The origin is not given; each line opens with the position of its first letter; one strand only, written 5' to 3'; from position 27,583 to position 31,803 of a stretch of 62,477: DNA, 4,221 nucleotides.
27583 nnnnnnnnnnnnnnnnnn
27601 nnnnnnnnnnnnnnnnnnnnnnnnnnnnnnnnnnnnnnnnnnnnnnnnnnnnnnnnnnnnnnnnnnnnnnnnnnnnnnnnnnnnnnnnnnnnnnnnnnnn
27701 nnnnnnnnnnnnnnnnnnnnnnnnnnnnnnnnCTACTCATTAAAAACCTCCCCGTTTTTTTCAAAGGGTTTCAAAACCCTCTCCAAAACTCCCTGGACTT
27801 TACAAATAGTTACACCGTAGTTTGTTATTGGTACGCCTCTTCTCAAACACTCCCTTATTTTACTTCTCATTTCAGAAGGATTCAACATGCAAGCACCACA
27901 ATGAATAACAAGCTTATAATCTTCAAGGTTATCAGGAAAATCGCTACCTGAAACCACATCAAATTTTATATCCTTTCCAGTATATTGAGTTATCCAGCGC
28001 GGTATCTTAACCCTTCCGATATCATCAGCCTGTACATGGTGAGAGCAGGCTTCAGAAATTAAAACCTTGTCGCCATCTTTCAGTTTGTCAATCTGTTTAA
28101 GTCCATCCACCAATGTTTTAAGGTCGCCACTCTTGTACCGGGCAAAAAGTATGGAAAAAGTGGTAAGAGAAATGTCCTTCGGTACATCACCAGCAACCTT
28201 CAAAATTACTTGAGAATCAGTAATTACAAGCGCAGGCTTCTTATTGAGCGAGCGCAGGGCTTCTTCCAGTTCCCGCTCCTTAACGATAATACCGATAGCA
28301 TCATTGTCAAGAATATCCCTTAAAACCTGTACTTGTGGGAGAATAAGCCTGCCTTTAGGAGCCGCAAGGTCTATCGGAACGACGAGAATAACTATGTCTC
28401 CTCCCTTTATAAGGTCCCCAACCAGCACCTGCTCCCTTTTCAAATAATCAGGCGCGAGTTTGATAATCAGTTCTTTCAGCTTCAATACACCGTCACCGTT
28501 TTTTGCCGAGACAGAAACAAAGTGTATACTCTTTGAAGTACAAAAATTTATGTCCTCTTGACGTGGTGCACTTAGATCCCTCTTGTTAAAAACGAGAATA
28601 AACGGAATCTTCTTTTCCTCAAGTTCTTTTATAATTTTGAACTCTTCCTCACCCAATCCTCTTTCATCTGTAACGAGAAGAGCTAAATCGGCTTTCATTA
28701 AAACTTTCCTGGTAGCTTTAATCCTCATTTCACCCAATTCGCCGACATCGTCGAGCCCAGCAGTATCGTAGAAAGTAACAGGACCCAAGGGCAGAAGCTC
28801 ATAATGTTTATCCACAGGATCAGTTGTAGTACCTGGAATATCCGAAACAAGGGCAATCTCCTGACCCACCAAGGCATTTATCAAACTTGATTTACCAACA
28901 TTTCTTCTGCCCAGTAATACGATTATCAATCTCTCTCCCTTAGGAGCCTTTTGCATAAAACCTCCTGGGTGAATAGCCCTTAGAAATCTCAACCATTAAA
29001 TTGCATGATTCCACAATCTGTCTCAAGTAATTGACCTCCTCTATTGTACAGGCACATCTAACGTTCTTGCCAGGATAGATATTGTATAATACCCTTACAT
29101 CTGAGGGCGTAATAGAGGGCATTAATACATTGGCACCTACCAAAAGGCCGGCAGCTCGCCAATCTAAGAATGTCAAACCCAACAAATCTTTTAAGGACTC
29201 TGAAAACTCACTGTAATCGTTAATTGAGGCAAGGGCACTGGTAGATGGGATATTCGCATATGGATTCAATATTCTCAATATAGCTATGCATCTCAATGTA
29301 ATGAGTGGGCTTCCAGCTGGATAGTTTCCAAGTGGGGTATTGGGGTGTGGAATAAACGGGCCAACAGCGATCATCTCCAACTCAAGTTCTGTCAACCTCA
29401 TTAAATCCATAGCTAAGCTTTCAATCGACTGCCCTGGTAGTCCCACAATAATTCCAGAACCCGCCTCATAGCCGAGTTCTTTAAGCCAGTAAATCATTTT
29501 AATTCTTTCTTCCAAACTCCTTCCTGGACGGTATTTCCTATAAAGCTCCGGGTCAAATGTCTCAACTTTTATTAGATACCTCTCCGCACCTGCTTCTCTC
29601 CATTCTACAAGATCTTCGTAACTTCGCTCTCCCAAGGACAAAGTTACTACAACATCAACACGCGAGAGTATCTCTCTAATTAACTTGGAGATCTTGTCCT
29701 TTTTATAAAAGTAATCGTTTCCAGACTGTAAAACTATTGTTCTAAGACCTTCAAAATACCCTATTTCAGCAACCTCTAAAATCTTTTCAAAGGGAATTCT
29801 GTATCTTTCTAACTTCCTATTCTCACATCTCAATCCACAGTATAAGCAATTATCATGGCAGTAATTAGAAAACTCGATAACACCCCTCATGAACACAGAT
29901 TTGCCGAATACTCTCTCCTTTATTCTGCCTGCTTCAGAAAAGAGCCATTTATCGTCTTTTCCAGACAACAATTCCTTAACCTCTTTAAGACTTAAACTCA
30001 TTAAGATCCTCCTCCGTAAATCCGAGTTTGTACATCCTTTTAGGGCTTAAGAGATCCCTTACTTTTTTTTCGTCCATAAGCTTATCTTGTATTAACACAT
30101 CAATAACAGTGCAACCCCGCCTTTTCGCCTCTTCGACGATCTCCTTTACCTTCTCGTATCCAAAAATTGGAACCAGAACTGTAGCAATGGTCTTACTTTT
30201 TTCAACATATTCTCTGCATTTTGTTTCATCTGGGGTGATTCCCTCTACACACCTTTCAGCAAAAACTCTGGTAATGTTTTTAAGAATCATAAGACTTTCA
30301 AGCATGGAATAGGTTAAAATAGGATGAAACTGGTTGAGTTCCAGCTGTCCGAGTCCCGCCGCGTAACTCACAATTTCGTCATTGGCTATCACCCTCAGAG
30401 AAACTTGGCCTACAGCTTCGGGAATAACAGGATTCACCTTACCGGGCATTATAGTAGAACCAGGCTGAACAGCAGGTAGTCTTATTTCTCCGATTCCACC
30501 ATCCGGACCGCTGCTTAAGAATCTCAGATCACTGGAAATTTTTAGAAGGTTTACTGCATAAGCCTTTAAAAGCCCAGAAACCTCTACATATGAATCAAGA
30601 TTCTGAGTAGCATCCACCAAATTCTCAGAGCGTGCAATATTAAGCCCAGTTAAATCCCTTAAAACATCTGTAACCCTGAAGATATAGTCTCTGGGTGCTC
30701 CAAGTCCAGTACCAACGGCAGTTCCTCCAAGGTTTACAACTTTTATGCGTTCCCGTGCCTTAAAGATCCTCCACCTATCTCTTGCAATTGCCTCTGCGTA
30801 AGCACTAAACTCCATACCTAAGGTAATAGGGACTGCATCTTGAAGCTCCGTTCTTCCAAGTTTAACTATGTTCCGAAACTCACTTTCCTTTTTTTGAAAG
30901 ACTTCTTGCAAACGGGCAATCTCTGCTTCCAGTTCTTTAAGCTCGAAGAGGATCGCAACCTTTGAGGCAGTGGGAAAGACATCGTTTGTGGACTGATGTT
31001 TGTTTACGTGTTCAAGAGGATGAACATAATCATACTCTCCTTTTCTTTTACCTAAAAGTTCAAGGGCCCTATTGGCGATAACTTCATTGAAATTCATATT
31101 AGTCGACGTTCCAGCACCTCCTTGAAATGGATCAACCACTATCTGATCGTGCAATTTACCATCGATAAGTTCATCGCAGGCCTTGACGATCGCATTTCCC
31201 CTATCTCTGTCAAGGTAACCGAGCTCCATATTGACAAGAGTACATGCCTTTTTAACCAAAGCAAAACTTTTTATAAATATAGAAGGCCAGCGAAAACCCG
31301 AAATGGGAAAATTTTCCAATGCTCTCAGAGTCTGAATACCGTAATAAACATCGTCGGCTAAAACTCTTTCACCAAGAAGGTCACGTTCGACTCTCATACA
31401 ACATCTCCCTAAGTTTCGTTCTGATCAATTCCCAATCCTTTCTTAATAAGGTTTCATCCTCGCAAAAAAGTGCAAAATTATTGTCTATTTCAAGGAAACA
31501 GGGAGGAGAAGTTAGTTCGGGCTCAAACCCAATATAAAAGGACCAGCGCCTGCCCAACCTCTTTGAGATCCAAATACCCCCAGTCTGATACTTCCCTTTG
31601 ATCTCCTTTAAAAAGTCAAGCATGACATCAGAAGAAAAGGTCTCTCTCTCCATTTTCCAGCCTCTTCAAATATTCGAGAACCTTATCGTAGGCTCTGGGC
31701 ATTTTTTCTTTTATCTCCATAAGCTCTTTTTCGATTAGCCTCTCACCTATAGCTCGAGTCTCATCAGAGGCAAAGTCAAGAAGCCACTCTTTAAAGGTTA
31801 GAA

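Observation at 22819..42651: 19.8-kb co-directional supercluster joining an NAD-type formate dehydrogenase, an [FeFe]-hydrogenase, all H-cluster maturases, two NuoEF pairs and a signalling module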

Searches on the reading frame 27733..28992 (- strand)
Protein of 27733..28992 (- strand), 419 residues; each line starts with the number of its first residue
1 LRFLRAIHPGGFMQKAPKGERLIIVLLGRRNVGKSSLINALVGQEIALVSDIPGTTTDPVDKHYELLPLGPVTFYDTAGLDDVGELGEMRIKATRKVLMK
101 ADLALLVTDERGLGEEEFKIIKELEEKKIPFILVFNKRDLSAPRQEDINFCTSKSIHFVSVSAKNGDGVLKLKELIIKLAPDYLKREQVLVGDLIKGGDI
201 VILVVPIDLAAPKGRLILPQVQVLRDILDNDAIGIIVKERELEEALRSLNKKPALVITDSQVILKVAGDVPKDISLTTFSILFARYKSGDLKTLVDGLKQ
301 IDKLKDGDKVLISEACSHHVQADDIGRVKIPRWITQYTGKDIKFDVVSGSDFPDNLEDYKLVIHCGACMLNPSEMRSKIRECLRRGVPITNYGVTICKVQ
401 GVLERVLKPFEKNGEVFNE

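Call 6: search_protein_families(library=pfam, proteins=[window:27733-28992:-], max_evalue=0.01)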
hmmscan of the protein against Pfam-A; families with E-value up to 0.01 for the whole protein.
window:27733-28992:- (419 aa): 11 families
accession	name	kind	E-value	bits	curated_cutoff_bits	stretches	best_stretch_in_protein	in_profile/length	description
PF18133.7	HydF_tetramer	-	4.9e-49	165.5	22.6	1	293-409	2-118/118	Hydrogen maturase F tetramerization domain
PF18128.7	HydF_dimer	-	9.5e-43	144.8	23.4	1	190-287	1-98/99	Hydrogen maturase F dimerization domain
PF01926.29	MMR_HSR1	-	6.4e-24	84.7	21.9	1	24-137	2-113/113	50S ribosome-binding GTPase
PF02421.24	FeoB_N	-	1e-09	38.6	27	1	24-174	3-154/156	Ferrous iron transport protein B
PF00350.29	Dynamin_N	-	1.7e-08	35.2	27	1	24-56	1-33/168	Dynamin family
PF00071.28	Ras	-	2.4e-08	34.2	21.6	1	24-176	2-156/162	Ras family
PF03193.22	RsgA_GTPase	-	7.2e-08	32.9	30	1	23-53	108-138/174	RsgA GTPase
PF08477.19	Roc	-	3.2e-05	24.6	27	1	24-139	2-119/119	Ras of Complex, Roc, domain of DAPkinase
PF00009.33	GTP_EFTU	-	0.0001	22.4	26.5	1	94-181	86-187/188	Elongation factor Tu GTP binding domain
PF10740.15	DUF2529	-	0.0024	17.9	22.3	1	92-164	70-134/169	Domain of unknown function (DUF2529)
PF04548.22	AIG1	-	0.0026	17.6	27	1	24-126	3-109/212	AIG1 family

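Call 72: search_protein_families(library=ncbifam, proteins=[window:27733-28956:-], max_evalue=1e-10)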
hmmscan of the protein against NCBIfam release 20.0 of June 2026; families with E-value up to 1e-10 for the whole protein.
window:27733-28956:- (407 aa): 12 families
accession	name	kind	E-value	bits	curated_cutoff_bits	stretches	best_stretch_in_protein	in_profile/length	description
TIGR03918.1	GTP_HydF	equivalog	1.1e-171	571.1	325.55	1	4-395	2-392/392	[FeFe] hydrogenase H-cluster maturation GTPase HydF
TIGR03594.1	GTPase_EngA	equivalog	8.5e-28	97.5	306.7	1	10-171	176-349/432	ribosome biogenesis GTPase Der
TIGR00450.1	mnmE_trmE_thdF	equivalog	2.9e-25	89.3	252.6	1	10-173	210-369/446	tRNA uridine-5-carboxymethylaminomethyl(34) synthesis GTPase MnmE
NF003661.0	PRK05291.1-3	equivalog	4.4e-25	88.9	380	1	10-173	217-375/448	tRNA uridine-5-carboxymethylaminomethyl(34) synthesis GTPase MnmE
NF000908.1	PRK00089.1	equivalog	2.6e-23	82.8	237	1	11-170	5-169/291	GTPase Era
TIGR00231.1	small_GTP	domain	2.9e-23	82.4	42.5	1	12-164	6-162/164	GTP-binding protein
TIGR00436.1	era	equivalog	6.5e-17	61.8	116.25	1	12-164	3-159/270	GTPase Era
NF002828.0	PRK03003.1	equivalog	1e-16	60.6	631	1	9-171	40-203/477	ribosome biogenesis GTPase Der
NF007071.0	PRK09518.1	equivalog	1.3e-16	60.3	953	1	10-178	272-441/706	bifunctional cytidylate kinase/GTPase Der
TIGR03156.1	GTP_HflX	equivalog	1.6e-13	50.4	216.75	1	9-166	189-349/351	GTPase HflX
TIGR03596.1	GTPase_YlqF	equivalog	4.8e-12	45.8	208.2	0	6-45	115-154/276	ribosome biogenesis GTPase YlqF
TIGR03598.1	GTPase_YsxC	equivalog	1.7e-11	44.2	124.45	0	2-45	11-55/186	ribosome biogenesis GTP-binding protein YihA/YsxC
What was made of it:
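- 27733..28956 (-): HydF, maturation GTPase/scaffold (407 aa from ATG 28956). Its stop overlaps the fdhA start by 8 nt. TIGR03918, 571 bits (call 72).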

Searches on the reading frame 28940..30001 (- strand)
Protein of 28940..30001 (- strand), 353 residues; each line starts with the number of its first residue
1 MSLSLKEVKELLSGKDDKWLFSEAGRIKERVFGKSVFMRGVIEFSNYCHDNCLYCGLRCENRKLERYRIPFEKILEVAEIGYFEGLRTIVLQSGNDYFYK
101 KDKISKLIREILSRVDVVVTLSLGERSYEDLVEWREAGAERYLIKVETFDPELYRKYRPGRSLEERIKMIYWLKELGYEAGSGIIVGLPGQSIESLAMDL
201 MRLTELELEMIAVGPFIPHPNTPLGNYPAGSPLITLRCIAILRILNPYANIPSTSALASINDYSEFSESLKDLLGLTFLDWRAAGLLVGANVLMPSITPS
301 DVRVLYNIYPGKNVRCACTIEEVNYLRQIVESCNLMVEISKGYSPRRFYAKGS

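Call 6: search_protein_families(library=pfam, proteins=[window:28940-30001:-], max_evalue=0.01)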
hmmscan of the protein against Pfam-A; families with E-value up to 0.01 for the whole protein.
window:28940-30001:- (353 aa): 2 families
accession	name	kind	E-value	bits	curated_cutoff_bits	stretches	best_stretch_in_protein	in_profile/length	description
PF04055.27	Radical_SAM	-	3.3e-21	76.6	29.5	1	42-197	1-160/166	Radical SAM superfamily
PF06968.18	BATS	-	0.0011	19.5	22.2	1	217-254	6-40/88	Biotin and Thiamin Synthesis associated domain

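Call 72: search_protein_families(library=ncbifam, proteins=[window:28940-30001:-], max_evalue=1e-10)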
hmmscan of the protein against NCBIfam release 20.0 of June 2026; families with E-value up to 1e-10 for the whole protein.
window:28940-30001:- (353 aa): 6 families
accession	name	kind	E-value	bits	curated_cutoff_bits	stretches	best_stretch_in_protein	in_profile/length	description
TIGR03956.1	rSAM_HydE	equivalog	4.4e-87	292.5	254.6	1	4-342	12-338/340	[FeFe] hydrogenase H-cluster radical SAM maturase HydE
TIGR03910.1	pyrrolys_PylB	equivalog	1.2e-44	152.6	348.2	1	3-260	18-282/347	methylornithine synthase PylB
TIGR00433.2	bioB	equivalog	5.1e-26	91.6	225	1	4-251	4-256/307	biotin synthase BioB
TIGR03957.1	rSAM_HmdB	equivalog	1.7e-16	60.3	320.9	1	20-253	21-257/317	5,10-methenyltetrahydromethanopterin hydrogenase cofactor biosynthesis protein HmdB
TIGR02351.2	thiH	equivalog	4.2e-13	49.1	380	1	4-158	36-192/364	2-iminoacetate synthase ThiH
NF004911.0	PRK06267.1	equivalog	4e-11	42.7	305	1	22-251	11-239/351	hypothetical protein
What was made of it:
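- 28940..30001 (-): HydE, radical-SAM maturase. TIGR03956, 292 bits, cut-off 255 (call 72).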

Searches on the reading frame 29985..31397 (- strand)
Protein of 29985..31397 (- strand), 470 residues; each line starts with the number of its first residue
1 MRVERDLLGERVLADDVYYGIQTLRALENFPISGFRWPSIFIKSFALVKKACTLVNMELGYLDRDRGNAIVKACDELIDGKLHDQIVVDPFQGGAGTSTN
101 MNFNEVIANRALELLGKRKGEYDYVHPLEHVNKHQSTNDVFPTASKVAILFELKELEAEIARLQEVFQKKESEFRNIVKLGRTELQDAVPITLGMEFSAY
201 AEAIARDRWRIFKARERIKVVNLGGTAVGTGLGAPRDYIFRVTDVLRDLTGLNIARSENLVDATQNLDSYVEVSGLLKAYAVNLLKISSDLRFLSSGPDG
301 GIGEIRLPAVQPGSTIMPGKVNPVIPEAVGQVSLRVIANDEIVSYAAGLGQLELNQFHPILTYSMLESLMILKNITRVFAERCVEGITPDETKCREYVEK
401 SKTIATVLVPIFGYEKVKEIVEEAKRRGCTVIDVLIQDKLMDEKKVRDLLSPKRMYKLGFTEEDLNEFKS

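Call 5: search_protein_families(library=pfam, proteins=[window:29985-31397:-], max_evalue=0.01)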
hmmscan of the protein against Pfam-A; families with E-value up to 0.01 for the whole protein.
window:29985-31397:- (470 aa): 2 families
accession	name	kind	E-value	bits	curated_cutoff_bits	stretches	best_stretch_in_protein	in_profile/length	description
PF00206.25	Lyase_1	-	1.9e-86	290.8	27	1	13-337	5-311/312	Lyase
PF10415.14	FumaraseC_C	-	2e-12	47.8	32.5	1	404-456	1-53/54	Fumarase C C-terminus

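Call 72: search_protein_families(library=ncbifam, proteins=[window:29985-31397:-], max_evalue=1e-10)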
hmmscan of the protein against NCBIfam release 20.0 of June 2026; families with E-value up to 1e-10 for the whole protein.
window:29985-31397:- (470 aa): 12 families
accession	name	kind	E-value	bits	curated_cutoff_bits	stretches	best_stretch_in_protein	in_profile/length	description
NF008909.0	PRK12273.1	subfamily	4.1e-198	659.1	510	1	1-463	5-469/474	aspartate ammonia-lyase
TIGR00839.1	aspA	equivalog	1.3e-172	575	681.2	1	2-461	1-462/468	aspartate ammonia-lyase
NF011092.0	PRK14515.1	subfamily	3.3e-156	520.8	876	1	2-461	12-471/479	aspartate ammonia-lyase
TIGR00979.1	fumC_II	equivalog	1.3e-131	439.6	664.75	1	1-455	1-456/458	class II fumarate hydratase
NF009089.0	PRK12425.1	equivalog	2.2e-106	356.4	840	1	2-459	3-461/464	class II fumarate hydratase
NF006554.0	PRK09053.1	equivalog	7.2e-20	71.2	595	1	136-458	108-427/453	3-carboxy-cis,cis-muconate cycloisomerase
TIGR00928.1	purB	equivalog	6.1e-18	64.8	326.2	1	136-329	96-283/436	adenylosuccinate lyase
TIGR00838.1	argH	equivalog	3.4e-17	62.6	279.5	1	133-337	103-298/455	argininosuccinate lyase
TIGR02426.1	protocat_pcaB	equivalog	6.1e-16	58.3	355.75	1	131-336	93-288/338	3-carboxy-cis,cis-muconate cycloisomerase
NF006500.1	PRK08937.2-4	subfamily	1.2e-15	57.3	626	1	131-452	101-419/448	adenylosuccinate lyase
NF052536.2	CoM_syn_XcbD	exception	3e-14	52.6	600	1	139-340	109-302/443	3-sulfopropionylcysteine synthase XcbD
NF008964.0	PRK12308.1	equivalog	5.4e-12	44.9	657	1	135-336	107-299/624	argininosuccinate lyase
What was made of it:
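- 29985..31397 (-): Aspartate ammonia-lyase-family protein inside the maturase block. NF008909, 659 bits, cut-off 510 (call 72).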

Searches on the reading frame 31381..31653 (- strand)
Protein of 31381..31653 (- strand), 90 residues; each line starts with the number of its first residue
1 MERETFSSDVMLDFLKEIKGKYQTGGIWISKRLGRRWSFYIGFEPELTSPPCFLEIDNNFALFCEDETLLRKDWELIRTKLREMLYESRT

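Call 5: search_protein_families(library=pfam, proteins=[window:31381-31653:-], max_evalue=0.01)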
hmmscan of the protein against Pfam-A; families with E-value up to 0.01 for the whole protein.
window:31381-31653:- (90 aa): 0 families

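Call 73: search_protein_families(library=ncbifam, proteins=[window:31381-31653:-], max_evalue=0.001)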
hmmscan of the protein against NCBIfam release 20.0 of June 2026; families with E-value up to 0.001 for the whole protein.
window:31381-31653:- (90 aa): 0 families

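Call 78: find_homologous_proteins(query=window:31381-31653:-, max_evalue=0.001)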
Query window:31381-31653:- (90 aa): 4 proteins with E <= 0.001 among 5 candidates.
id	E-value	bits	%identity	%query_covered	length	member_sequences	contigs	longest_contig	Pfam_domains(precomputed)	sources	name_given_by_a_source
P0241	3.6e-52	192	96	100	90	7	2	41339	-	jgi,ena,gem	-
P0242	4.7e-26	108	62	91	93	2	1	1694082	-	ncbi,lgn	-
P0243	1.6e-24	103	55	98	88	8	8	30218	-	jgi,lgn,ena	-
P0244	3.2e-21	93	50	98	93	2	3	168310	-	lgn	-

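Call 83: predict_structure(alignment_id=A2)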
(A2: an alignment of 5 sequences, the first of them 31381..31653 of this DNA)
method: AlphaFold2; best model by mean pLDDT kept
length: 90 residues; sequences in the alignment: 5
mean_pLDDT: 85.8   pTM: 0.78
mean pLDDT of the five models: 85.8, 85.7, 84.7, 83.9, 83.6
residues with pLDDT >= 90: 61; 70-90: 18; 50-70: 4; < 50: 7
segments of 3 or more residues with pLDDT < 50: 1-5
pLDDT, mean of each block of 10 residues (from residue 1): 59 94 92 91 80 93 92 95 75
secondary structure, 60 per line:
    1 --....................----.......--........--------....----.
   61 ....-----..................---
elements in order: H3-22 E27-33 E36-43 E52-55 E60-64 H70-87

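Call 85: fold_search(model_id=the predicted structure, library=pdb)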
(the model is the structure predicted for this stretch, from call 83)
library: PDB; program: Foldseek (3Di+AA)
matches with E <= 10: 496; with E <= 0.001: 0
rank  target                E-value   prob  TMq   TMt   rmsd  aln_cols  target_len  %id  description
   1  8fw5_D                6.3e-01  0.47  0.51  0.19   5.2       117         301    7  Chimeric HsGATOR1-SpGtr-SpLam complex (released 2023-07-26)
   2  4imh_A                6.7e-01  0.06  0.17  0.07   9.0        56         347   16  Crystal Structure of Cytoplasmic Heme Binding Protein, PhuS, from Pseudomonas aeruginosa (released 2013-09-18)
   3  7s13_C                7.7e-01  0.06  0.15  0.13  11.2        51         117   14  Crystal structure of Fab in complex with mouse CD96 dimer (released 2021-10-20)
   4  6u62_B                1.0e+00  0.23  0.45  0.18   7.7       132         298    8  Raptor-Rag-Ragulator complex (released 2019-10-30)
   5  5d2l_P                1.1e+00  0.06  0.17  0.08  11.2        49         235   12  Crystal structure of TCR C7 in complex with HCMV NLV epitope presented by HLA-A2 (released 2015-10-07)
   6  6ehr_F                1.1e+00  0.20  0.42  0.36   8.6       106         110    7  The crystal structure of the human LAMTOR-RagA CTD-RagC CTD complex (released 2017-10-04)
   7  7s11_C                1.1e+00  0.05  0.15  0.13  11.1        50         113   14  Crystal structure of Fab in complex with mouse CD96 monomer (released 2021-11-03)
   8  1j3w_A                1.2e+00  0.44  0.60  0.43   4.3       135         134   10  Structure of Gliding protein-mglB from Thermus Thermophilus HB8 (released 2004-04-13)
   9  3e5q_C                1.2e+00  0.05  0.22  0.11  10.8        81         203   12  Unbound Oxidised CprK (released 2008-09-30)
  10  4nof_A                1.5e+00  0.08  0.21  0.18  12.2        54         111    6  Crystal structure of the second Ig domain from mouse Polymeric Immunoglobulin receptor [PSI-NYSGRC-006220] (released 2013-12-04)
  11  4n8p                  1.5e+00  0.04  0.16  0.12  12.8        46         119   11  Crystal structure of a strand swapped CTLA-4 from Duckbill Platypus [PSI-NYSGRC-012711] (released 2013-10-30)
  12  7c79_B                1.5e+00  0.04  0.20  0.04  14.0        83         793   13  Cryo-EM structure of yeast Ribonuclease MRP (released 2020-07-08)
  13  9sid_B                1.6e+00  0.07  0.19  0.15  10.2        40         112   12  Crystal structure of human Signal Regulatory Protein 2 (SIRP) alpha V2 - Q52F mutant (released 2026-01-28)
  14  3sdx_F                1.6e+00  0.06  0.18  0.08  10.6        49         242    8  Crystal structure of human autoreactive-Valpha24 NKT TCR in complex with CD1d-beta-galactosylceramide (released 2011-10-05)
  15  3t12_C                1.7e+00  0.41  0.62  0.44   4.1       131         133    8  MglA in complex with MglB in transition state (released 2011-08-31)
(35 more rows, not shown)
